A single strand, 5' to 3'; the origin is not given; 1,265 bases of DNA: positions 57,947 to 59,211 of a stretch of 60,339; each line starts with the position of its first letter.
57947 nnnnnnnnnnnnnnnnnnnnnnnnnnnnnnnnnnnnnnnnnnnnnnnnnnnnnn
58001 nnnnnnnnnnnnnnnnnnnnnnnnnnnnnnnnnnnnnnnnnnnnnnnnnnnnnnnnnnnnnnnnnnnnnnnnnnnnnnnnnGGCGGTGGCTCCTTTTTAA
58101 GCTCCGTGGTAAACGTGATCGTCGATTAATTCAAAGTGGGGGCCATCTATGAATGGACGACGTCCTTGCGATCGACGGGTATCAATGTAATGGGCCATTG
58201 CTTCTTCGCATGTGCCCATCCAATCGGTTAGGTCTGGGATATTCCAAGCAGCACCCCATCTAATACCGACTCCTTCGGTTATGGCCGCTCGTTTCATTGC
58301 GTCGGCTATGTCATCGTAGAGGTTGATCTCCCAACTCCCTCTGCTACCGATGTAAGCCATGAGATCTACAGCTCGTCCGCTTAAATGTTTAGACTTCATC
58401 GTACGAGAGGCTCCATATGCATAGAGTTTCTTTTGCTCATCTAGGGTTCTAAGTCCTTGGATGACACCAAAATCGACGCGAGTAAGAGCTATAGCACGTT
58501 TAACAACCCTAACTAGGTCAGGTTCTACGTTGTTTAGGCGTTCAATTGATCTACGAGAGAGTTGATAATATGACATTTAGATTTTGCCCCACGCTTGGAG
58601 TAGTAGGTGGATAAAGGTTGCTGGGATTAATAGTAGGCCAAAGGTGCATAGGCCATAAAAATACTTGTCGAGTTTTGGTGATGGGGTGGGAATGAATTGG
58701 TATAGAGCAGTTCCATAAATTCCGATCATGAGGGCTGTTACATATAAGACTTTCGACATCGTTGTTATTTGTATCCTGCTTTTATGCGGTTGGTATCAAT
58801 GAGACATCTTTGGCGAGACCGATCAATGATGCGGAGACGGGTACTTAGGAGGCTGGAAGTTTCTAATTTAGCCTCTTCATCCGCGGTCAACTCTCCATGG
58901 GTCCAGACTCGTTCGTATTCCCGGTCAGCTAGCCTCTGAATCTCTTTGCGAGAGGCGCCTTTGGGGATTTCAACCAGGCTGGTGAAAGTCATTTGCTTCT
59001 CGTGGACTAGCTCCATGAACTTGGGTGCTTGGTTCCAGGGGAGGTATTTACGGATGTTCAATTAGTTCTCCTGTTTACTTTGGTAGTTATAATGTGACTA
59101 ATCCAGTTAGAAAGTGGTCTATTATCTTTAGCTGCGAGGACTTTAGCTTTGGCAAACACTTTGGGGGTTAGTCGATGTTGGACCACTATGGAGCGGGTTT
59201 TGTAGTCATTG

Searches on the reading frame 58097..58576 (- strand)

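Call 36: search_protein_families(library=pfam, proteins=[window:58097-58576:-], max_evalue=0.1)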
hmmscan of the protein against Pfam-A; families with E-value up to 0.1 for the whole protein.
window:58097-58576:- (159 aa): 1 family
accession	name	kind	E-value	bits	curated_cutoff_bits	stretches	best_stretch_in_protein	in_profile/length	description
PF13539.11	Peptidase_M15_4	-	7.7e-08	33.3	25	1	57-115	3-64/70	D-alanyl-D-alanine carboxypeptidase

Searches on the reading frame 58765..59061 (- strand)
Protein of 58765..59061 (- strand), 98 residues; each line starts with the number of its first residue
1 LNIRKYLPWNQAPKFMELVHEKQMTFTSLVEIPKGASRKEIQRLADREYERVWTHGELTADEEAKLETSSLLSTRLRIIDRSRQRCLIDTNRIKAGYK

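Call 36: search_protein_families(library=pfam, proteins=[window:58765-59061:-], max_evalue=0.1)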
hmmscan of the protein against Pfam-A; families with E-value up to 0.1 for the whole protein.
window:58765-59061:- (98 aa): 1 family
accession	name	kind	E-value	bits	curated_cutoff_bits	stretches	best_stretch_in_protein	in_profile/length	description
PF17760.6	UvrA_inter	-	0.018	15.4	23.3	1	22-70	18-67/109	UvrA interaction domain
